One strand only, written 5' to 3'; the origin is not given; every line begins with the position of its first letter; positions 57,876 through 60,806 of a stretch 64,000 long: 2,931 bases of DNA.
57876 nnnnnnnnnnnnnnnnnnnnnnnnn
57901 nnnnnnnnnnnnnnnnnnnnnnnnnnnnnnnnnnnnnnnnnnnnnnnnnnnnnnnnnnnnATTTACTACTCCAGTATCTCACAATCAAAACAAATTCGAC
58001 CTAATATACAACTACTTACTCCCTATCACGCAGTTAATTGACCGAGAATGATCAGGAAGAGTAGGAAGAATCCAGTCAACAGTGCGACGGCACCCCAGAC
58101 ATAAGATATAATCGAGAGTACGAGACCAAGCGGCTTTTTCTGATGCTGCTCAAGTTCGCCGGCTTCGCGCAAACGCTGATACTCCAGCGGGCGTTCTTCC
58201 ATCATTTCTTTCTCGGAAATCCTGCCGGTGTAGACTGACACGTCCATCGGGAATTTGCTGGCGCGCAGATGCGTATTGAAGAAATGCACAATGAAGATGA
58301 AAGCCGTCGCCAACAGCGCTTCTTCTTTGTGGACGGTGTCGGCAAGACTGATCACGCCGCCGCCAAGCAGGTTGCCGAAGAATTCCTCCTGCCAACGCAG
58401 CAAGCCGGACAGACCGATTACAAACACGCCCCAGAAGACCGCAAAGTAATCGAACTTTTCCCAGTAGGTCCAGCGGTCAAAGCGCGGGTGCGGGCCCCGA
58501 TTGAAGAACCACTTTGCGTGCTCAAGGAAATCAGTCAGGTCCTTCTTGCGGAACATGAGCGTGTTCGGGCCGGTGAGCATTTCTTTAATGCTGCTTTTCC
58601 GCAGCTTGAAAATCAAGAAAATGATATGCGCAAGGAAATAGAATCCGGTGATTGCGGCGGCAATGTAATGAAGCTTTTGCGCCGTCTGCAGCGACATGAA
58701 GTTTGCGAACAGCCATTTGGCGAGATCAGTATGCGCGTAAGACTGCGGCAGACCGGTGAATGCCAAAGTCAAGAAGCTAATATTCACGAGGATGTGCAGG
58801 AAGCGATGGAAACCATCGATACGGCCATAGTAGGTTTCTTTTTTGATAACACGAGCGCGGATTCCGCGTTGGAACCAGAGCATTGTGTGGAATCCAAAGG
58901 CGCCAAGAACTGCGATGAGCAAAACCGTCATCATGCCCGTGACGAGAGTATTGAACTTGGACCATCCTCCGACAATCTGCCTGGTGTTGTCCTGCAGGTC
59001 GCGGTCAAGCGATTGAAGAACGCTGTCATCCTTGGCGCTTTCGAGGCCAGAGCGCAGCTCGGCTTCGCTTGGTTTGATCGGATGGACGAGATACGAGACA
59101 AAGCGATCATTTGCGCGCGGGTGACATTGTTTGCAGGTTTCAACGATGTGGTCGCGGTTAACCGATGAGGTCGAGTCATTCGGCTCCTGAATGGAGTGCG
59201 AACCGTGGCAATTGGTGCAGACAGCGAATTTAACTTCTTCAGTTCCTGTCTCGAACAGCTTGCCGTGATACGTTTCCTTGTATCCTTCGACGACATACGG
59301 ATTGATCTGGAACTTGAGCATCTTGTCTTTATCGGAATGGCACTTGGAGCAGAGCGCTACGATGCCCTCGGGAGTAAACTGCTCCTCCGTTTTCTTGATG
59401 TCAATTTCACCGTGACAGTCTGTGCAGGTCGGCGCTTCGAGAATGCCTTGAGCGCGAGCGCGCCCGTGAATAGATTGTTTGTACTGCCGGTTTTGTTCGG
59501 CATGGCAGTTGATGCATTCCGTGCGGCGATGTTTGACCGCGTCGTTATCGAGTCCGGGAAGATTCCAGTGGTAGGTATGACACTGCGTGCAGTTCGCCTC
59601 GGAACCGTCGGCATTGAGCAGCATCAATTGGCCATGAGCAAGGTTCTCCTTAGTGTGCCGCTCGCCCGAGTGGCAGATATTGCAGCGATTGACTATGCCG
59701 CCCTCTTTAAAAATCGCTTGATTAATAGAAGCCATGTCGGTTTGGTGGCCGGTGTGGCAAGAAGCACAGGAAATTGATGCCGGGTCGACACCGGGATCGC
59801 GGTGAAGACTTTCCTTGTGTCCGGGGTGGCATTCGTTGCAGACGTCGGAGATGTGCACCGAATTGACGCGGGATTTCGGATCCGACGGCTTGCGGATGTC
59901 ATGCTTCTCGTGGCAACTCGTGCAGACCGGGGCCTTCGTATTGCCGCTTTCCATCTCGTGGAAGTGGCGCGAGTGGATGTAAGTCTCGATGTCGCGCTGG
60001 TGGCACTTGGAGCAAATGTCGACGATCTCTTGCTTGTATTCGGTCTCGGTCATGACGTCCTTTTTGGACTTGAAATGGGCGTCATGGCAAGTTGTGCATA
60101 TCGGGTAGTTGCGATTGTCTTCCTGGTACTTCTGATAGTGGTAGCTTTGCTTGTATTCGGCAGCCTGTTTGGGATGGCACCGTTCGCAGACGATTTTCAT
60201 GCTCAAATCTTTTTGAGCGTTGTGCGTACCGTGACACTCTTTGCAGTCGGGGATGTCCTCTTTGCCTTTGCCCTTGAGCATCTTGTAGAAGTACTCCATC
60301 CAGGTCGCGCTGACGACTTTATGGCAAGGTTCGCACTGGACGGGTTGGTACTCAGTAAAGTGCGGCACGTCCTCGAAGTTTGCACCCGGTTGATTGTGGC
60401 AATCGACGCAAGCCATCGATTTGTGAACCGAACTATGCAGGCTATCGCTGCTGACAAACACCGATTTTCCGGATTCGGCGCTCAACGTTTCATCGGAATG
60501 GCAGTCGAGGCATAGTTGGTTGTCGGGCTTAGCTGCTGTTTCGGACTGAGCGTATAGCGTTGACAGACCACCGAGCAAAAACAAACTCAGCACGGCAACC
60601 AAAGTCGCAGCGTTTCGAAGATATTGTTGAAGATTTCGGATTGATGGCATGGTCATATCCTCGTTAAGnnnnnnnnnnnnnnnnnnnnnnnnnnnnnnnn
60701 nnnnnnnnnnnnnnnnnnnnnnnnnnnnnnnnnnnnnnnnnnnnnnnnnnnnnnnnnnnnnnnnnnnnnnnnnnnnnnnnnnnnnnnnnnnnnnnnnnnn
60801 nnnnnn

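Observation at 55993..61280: Two tandem CbcL-like genes (multiheme cytochrome c fused to diheme cytochrome b) under a TetR-family regulator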

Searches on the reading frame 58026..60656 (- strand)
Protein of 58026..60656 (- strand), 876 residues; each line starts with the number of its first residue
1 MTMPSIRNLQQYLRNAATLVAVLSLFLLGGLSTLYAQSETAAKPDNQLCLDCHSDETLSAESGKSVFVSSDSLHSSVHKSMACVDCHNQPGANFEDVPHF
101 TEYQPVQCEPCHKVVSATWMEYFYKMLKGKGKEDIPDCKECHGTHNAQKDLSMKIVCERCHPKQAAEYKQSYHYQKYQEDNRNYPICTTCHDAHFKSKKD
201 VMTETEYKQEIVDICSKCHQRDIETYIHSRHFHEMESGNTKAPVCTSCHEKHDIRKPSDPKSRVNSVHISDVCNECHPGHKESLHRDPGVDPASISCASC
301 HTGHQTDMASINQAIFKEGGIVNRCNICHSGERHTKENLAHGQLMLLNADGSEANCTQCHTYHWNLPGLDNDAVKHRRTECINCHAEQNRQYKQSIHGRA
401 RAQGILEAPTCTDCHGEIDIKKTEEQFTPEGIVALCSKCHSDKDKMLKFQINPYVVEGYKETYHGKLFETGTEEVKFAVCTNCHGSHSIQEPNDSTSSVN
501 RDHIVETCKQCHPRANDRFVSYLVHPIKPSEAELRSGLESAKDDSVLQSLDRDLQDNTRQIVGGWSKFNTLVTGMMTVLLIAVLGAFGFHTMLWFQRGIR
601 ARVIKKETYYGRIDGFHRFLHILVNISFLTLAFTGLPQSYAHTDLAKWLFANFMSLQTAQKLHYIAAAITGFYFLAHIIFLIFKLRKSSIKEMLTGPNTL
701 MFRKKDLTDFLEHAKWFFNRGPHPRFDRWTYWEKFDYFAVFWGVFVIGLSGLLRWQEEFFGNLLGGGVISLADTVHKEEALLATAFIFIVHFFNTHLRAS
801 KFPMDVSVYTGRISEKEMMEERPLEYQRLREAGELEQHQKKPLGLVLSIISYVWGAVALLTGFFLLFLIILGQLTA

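Call 4: search_protein_families(library=pfam, proteins=[window:58026-60656:-], max_evalue=0.01)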
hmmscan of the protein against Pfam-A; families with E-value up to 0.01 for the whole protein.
window:58026-60656:- (876 aa): 6 families
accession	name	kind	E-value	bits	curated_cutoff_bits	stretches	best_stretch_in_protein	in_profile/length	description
PF14522.11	Cytochrome_C7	-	1.4e-18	66.9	24.8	1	45-113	12-67/67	Cytochrome c7 and related cytochrome c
PF09699.15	Paired_CXXCH_1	-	7.6e-17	61.2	20.6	1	187-222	9-39/41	Doubled CXXCH motif (Paired_CXXCH_1)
PF14537.11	Cytochrom_c3_2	-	1.5e-15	57.8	25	1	294-363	6-67/79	Cytochrome c3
PF02085.21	Cytochrom_CIII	-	1.6e-07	32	22.9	1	76-161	26-101/101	Class III cytochrome C family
PF01292.26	Ni_hydr_CYTB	-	4.2e-07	30.4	30.1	1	613-791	2-158/179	Prokaryotic cytochrome b561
PF23733.2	GRXCR1-2_C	-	0.0047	17.3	26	1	473-511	5-35/47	GRXCR1/2, C-terminal domain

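Call 5: search_protein_families(library=ncbifam, proteins=[window:58026-60656:-], max_evalue=0.01)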
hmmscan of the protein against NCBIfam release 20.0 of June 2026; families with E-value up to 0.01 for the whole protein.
window:58026-60656:- (876 aa): 6 families
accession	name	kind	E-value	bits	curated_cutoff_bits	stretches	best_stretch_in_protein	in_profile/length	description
TIGR03508.1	decahem_SO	subfamily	2.8e-23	82.7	192.2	3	155-361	71-249/258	DmsE family decaheme c-type cytochrome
NF041028.1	decahem_GSU2203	exception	9.3e-14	51.3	325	3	154-305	101-233/317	GSU2203 family decaheme c-type cytochrome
NF008659.0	PRK11659.1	equivalog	8.7e-11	41.8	184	2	40-93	40-88/188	cytochrome c nitrite reductase pentaheme subunit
TIGR01583.1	formate-DH-gamm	equivalog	2.1e-06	27.9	115.85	1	616-795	8-169/204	formate dehydrogenase subunit gamma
TIGR03146.1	cyt_nit_nrfB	equivalog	4e-06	27.2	166.6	1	42-94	7-54/145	cytochrome c nitrite reductase pentaheme subunit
TIGR01905.1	paired_CXXCH_1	subfamily_domain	0.001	18.9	25.2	1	187-221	9-38/41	doubled CXXCH domain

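Call 7: find_homologous_proteins(query=window:58026-60656:-)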
Query window:58026-60656:- (876 aa): 3136 proteins with E <= 0.001 among 8000 candidates; the best 120 are listed.
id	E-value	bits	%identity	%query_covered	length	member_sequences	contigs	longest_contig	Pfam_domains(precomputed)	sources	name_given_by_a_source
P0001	0.0e+0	1864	87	100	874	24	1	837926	PF09699.16,PF14537.12,PF02085.22,PF14522.12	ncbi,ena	-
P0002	0.0e+0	1773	84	98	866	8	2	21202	PF09699.16,PF14537.12,PF22678.2,PF01292.27,PF02085.22,PF14522.12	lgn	-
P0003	0.0e+0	1651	79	97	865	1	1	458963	PF09699.16,PF14537.12,PF14522.12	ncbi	-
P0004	0.0e+0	1633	76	100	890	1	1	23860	PF09699.16,PF14537.12,PF22678.2,PF01292.27,PF02085.22,PF14522.12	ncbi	-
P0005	0.0e+0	1588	74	100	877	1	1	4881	PF09699.16,PF14537.12,PF22678.2,PF01292.27,PF02085.22,PF14522.12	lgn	-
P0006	0.0e+0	1582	75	95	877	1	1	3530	PF09699.16,PF14537.12,PF22678.2,PF02085.22,PF14522.12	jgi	jgi:predicted CXXCH cytochrome family protein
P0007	0.0e+0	1578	75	98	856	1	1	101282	PF09699.16,PF14537.12,PF01292.27,PF02085.22,PF14522.12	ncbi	-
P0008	0.0e+0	1565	76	93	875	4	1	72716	PF09699.16,PF14537.12,PF02085.22,PF14522.12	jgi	jgi:predicted CXXCH cytochrome family protein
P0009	0.0e+0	1565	76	95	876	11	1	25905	PF09699.16,PF14537.12,PF01292.27,PF02085.22,PF14522.12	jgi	jgi:predicted CXXCH cytochrome family protein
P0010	0.0e+0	1557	75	95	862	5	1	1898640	PF09699.16,PF14537.12,PF02085.22,PF14522.12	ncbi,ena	-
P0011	0.0e+0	1507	76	91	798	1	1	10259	PF09699.16,PF14537.12,PF14522.12,PF22113.2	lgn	-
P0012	0.0e+0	1470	69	98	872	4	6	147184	PF09699.16,PF14537.12,PF01292.27,PF02085.22,PF14522.12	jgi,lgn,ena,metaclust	metaclust:\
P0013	0.0e+0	1455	69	99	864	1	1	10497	PF09699.16,PF14537.12,PF01292.27,PF14522.12,PF22113.2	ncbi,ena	-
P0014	0.0e+0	1449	67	99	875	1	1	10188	PF09699.16,PF14537.12,PF01292.27,PF02085.22,PF14522.12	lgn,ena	-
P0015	0.0e+0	1445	68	98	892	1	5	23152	PF09699.16,PF14537.12,PF02085.22,PF14522.12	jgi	jgi:predicted CXXCH cytochrome family protein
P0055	0.0e+0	1037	52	94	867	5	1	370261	PF09699.16,PF14537.12,PF01292.27,PF14522.12,PF22113.2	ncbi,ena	-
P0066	1.9e-202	693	40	98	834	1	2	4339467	PF09699.16,PF14537.12,PF02085.22,PF14522.12,PF22113.2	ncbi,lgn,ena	-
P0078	5.0e-194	665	40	98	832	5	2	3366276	PF09699.16,PF14537.12,PF01292.27,PF02085.22,PF14522.12,PF22113.2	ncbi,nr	ncbi:MAG: cytochrome c3 family protein [bacterium]|nr:cytochrome c3 family protein [bacterium]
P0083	7.3e-192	658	38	93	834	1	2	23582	PF09699.16,PF14537.12,PF02085.22,PF14522.12,PF22113.2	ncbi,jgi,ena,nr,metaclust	ncbi:MAG: hypothetical protein P9L92_11875 [Candidatus Electryonea clarkiae]|nr:hypothetical protein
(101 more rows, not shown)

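Call 12: search_solved_structures(query=window:58026-60656:-, max_evalue=0.01, show_alignments=2)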
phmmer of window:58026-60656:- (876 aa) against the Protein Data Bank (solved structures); distinct sequences matched with E-value up to 0.01: 2.
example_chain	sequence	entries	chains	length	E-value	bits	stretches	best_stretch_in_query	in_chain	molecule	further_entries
2ozy_A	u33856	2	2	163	6.9e-05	24.4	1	213-340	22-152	Cytochrome c-type protein nrfB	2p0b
4n4j_A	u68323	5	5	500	0.0059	18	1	128-170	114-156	hydroxylamine oxidoreductase | Similar to hydroxylamine oxidoreductase hao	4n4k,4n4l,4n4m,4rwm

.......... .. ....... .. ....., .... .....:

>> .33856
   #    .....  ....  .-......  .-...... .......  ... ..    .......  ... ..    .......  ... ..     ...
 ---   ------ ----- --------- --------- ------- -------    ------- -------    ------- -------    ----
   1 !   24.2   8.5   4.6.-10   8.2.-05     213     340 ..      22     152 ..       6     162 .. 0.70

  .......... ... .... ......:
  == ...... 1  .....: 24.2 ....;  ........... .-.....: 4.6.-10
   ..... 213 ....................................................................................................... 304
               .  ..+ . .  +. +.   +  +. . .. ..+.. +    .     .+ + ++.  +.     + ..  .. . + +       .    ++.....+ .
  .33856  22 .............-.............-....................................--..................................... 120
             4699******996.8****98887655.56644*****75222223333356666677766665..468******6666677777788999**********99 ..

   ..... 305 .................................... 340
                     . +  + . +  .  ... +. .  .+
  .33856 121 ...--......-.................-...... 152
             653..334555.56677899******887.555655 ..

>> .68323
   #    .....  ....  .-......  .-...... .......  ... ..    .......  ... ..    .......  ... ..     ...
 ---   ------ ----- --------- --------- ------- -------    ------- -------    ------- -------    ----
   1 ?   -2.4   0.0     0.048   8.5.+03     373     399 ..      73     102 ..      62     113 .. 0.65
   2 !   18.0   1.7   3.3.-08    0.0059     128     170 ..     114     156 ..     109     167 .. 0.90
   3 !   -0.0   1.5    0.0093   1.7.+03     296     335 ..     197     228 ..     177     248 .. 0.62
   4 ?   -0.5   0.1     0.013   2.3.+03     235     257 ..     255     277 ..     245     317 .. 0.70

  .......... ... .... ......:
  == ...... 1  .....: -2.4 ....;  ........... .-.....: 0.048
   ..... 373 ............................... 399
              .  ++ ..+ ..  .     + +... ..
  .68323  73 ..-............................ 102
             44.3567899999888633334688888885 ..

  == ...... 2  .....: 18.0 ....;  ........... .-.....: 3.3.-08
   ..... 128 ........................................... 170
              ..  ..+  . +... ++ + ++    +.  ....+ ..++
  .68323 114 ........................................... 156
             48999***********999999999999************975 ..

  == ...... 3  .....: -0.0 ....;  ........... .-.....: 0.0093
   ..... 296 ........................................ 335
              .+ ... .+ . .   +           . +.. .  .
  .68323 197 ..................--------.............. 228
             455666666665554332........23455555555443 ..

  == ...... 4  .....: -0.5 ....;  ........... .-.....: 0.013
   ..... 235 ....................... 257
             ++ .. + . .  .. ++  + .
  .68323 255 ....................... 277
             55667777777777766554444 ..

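Call 19: find_encoding_contigs(protein=P0066, flank=10000, max_places=1)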
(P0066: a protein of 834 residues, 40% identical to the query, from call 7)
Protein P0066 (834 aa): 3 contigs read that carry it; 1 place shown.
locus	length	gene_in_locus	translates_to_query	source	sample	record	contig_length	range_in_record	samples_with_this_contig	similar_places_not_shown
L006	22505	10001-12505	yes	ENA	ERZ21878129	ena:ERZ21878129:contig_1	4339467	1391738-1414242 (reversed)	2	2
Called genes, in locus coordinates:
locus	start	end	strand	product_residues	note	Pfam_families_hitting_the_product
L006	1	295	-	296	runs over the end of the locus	-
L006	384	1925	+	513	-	PF13524:Glyco_trans_1_2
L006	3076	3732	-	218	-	-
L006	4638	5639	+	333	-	PF13580:SIS_2 (faint), PF01380:SIS, PF00571:CBS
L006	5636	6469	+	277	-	PF00793:DAHP_synth_1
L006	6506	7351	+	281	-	PF00582:Usp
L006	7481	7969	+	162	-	-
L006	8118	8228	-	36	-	-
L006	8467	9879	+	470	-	PF18962:Por_Secre_tail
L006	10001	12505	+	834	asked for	PF02085:Cytochrom_CIII (faint), PF09699:Paired_CXXCH_1 (faint), PF14522:Cytochrome_C7 (faint), PF14537:Cytochrom_c3_2 (faint), PF22113:Mtrc-MtrF_II-IV_dom (faint)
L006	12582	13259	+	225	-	-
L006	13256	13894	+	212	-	PF00535:Glycos_transf_2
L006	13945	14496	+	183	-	PF13489:Methyltransf_23, PF13847:Methyltransf_31, PF08241:Methyltransf_11, PF13649:Methyltransf_25 (weak)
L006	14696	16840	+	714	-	-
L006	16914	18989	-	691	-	PF00092:VWA, PF13519:VWA_2, PF13768:VWA_3, PF18962:Por_Secre_tail (weak), PF13860:FlgD_ig (weak)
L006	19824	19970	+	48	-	-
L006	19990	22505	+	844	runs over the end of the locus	PF25778:DUF7948, PF18962:Por_Secre_tail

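Call 55: predict_structure(alignment_id=A3)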
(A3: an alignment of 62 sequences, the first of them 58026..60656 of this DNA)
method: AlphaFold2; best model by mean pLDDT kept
length: 876 residues; sequences in the alignment: 62
mean_pLDDT: 79.6   pTM: 0.57
mean pLDDT of the five models: 79.6, 78.3, 77.5, 71.2, 71.2
residues with pLDDT >= 90: 201; 70-90: 492; 50-70: 132; < 50: 51
segments of 3 or more residues with pLDDT < 50: 1-3, 37-42, 310-345
pLDDT, mean of each block of 10 residues (from residue 1): 52 75 72 51 69 85 81 78 85 83 81 80 77 75 61 69 88 77 77 74 90 88 83 89 90 88 86 80 64 64 62 41 43 40 48 56 66 67 76 91 87 79 83 91 90 87 79 75 90 85 86 83 73 91 82 55 71 88 87 74 70 92 93 89 85 88 94 94 92 89 94 93 93 90 90 86 84 86 85 77 81 91 94 93 87 89 90 82
secondary structure, 60 per line:
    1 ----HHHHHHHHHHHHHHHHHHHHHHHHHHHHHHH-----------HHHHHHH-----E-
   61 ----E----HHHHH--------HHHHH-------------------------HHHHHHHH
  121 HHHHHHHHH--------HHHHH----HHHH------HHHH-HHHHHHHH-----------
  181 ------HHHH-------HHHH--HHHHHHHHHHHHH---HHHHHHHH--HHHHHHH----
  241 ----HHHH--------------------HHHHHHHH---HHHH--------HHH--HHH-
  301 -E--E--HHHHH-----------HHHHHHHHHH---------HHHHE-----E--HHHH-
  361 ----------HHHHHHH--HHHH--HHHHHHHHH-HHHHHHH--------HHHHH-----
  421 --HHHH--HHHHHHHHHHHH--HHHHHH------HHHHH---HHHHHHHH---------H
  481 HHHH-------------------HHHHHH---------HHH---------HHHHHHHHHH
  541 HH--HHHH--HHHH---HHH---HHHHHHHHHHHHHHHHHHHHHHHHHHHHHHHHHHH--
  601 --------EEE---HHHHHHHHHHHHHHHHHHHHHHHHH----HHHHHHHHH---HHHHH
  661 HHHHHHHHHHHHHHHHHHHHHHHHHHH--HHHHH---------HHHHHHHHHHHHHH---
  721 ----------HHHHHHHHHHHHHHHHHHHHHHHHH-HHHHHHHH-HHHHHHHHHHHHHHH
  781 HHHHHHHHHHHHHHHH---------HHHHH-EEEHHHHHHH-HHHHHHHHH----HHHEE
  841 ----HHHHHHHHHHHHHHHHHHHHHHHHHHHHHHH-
elements in order (helices of 4 or more, strands of 3 or more residues): H5-35 H47-53 H70-74 H83-87 H113-129 H138-142 H147-150 H157-160 H162-169 H187-190 H198-201 H204-216 H220-227 H230-236 H245-248 H269-276 H280-283 H308-312 H324-333 H343-346 H356-359 H371-377 H380-383 H386-394 H396-402 H411-415 H423-426 H429-440 H443-448 H455-459 H463-470 H480-484 H504-509 H531-542 H545-548 H551-554 H564-598 E609-611 H615-639 H644-652 H656-687 H690-694 H704-717 H731-755 H757-764 H766-796 H806-810 E812-814 H815-821 H823-831 H845-875

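Call 77: find_encoding_contigs(protein=P0055, flank=7000, max_places=1)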
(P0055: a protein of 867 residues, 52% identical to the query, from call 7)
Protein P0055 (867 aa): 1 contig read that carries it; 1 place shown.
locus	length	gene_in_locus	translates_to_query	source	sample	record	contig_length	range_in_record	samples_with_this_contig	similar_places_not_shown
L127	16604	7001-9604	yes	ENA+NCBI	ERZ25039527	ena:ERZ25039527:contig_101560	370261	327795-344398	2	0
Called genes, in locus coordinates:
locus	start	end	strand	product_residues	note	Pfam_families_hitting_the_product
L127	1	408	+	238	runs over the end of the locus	PF14319:Zn_Tnp_IS91, PF04986:Y2_Tnp (weak)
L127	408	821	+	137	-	PF04986:Y2_Tnp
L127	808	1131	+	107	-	-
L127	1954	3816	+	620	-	PF01839:FG-GAP (faint), PF13517:FG-GAP_3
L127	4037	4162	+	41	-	-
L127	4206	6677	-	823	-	PF02129:Peptidase_S15 (faint), PF00326:Peptidase_S9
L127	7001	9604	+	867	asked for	PF14522:Cytochrome_C7 (faint), PF22113:Mtrc-MtrF_II-IV_dom (faint), PF14537:Cytochrom_c3_2 (weak), PF09699:Paired_CXXCH_1 (weak), PF01292:Ni_hydr_CYTB (weak)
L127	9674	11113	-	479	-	PF03264:Cytochrom_NNT, PF14522:Cytochrome_C7 (faint)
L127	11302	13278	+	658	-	PF02085:Cytochrom_CIII (faint), PF14522:Cytochrome_C7 (faint), PF14537:Cytochrom_c3_2 (faint), PF01292:Ni_hydr_CYTB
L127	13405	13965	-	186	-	PF22113:Mtrc-MtrF_II-IV_dom (faint), PF14522:Cytochrome_C7 (faint), PF13435:Cytochrome_C554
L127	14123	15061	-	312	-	PF00056:Ldh_1_N, PF03721:UDPG_MGDP_dh_N (weak), PF02866:Ldh_1_C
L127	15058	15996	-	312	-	PF00056:Ldh_1_N, PF02866:Ldh_1_C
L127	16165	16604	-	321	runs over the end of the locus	PF00291:PALP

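Call 78: find_encoding_contigs(protein=P0078, flank=7000, max_places=1)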
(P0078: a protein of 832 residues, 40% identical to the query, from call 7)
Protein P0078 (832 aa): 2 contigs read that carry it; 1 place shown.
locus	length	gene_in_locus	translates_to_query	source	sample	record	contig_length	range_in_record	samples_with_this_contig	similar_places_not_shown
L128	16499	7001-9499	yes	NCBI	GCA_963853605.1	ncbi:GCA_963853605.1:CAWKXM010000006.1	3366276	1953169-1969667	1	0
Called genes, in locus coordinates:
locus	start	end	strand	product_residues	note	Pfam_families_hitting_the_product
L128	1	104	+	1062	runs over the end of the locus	PF00092:VWA (weak), PF13519:VWA_2, PF18962:Por_Secre_tail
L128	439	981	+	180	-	PF22113:Mtrc-MtrF_II-IV_dom (weak), PF14522:Cytochrome_C7 (faint), PF13435:Cytochrome_C554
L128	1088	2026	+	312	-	PF12838:Fer4_7 (faint), PF13247:Fer4_11, PF12797:Fer4_2 (weak), PF00037:Fer4 (weak), PF12837:Fer4_6 (weak), PF13187:Fer4_9 (weak), PF13237:Fer4_10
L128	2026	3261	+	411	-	PF03916:NrfD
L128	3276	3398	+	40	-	-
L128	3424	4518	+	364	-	PF02085:Cytochrom_CIII, PF14522:Cytochrome_C7 (weak)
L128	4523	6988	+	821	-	PF02085:Cytochrom_CIII (faint), PF09699:Paired_CXXCH_1 (faint), PF14522:Cytochrome_C7 (faint), PF14537:Cytochrom_c3_2 (faint), PF22113:Mtrc-MtrF_II-IV_dom (faint), PF01292:Ni_hydr_CYTB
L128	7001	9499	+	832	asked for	PF02085:Cytochrom_CIII (faint), PF09699:Paired_CXXCH_1 (faint), PF14522:Cytochrome_C7 (faint), PF14537:Cytochrom_c3_2 (faint), PF22113:Mtrc-MtrF_II-IV_dom (faint), PF01292:Ni_hydr_CYTB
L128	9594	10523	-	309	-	PF02085:Cytochrom_CIII (faint), PF14522:Cytochrome_C7 (faint)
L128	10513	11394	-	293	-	PF02085:Cytochrom_CIII (faint), PF14522:Cytochrome_C7 (faint), PF22113:Mtrc-MtrF_II-IV_dom (weak), PF14537:Cytochrom_c3_2 (faint)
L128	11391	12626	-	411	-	-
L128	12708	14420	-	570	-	PF00801:PKD (weak), PF22113:Mtrc-MtrF_II-IV_dom (faint), PF14522:Cytochrome_C7 (faint), PF14537:Cytochrom_c3_2 (faint), PF13435:Cytochrome_C554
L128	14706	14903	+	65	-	-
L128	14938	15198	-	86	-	PF12728:HTH_17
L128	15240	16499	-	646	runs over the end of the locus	PF03264:Cytochrom_NNT, PF02085:Cytochrom_CIII (faint), PF14522:Cytochrome_C7 (faint), PF14537:Cytochrom_c3_2 (faint), PF22113:Mtrc-MtrF_II-IV_dom (faint)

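Call 79: find_encoding_contigs(protein=P0083, flank=7000, max_places=1)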
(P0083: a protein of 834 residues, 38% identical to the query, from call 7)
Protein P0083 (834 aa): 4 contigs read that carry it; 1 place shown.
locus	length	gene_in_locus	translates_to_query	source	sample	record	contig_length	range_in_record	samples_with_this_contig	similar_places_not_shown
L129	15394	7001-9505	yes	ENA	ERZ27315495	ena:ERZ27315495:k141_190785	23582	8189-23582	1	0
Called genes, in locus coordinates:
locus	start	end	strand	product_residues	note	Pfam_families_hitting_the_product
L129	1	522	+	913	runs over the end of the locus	PF13517:FG-GAP_3, PF13620:CarboxypepD_reg, PF18962:Por_Secre_tail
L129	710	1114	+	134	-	PF13517:FG-GAP_3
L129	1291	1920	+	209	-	PF18962:Por_Secre_tail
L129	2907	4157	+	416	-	-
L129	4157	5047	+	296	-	PF14522:Cytochrome_C7 (weak)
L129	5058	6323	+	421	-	PF14522:Cytochrome_C7 (faint), PF14537:Cytochrom_c3_2 (faint)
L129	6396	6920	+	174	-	PF14522:Cytochrome_C7 (faint), PF14537:Cytochrom_c3_2 (faint), PF22113:Mtrc-MtrF_II-IV_dom (weak), PF13435:Cytochrome_C554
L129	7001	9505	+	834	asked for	PF02085:Cytochrom_CIII (faint), PF09699:Paired_CXXCH_1 (faint), PF14522:Cytochrome_C7 (faint), PF14537:Cytochrom_c3_2 (faint), PF22113:Mtrc-MtrF_II-IV_dom (faint)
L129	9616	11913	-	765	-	PF01839:FG-GAP (faint), PF13517:FG-GAP_3, PF13620:CarboxypepD_reg, PF19190:BACON_2 (faint), PF18962:Por_Secre_tail (weak)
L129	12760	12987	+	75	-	PF12441:CopG_antitoxin (weak), PF14384:BrnA_antitoxin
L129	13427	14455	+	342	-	PF04072:LCM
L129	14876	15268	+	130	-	-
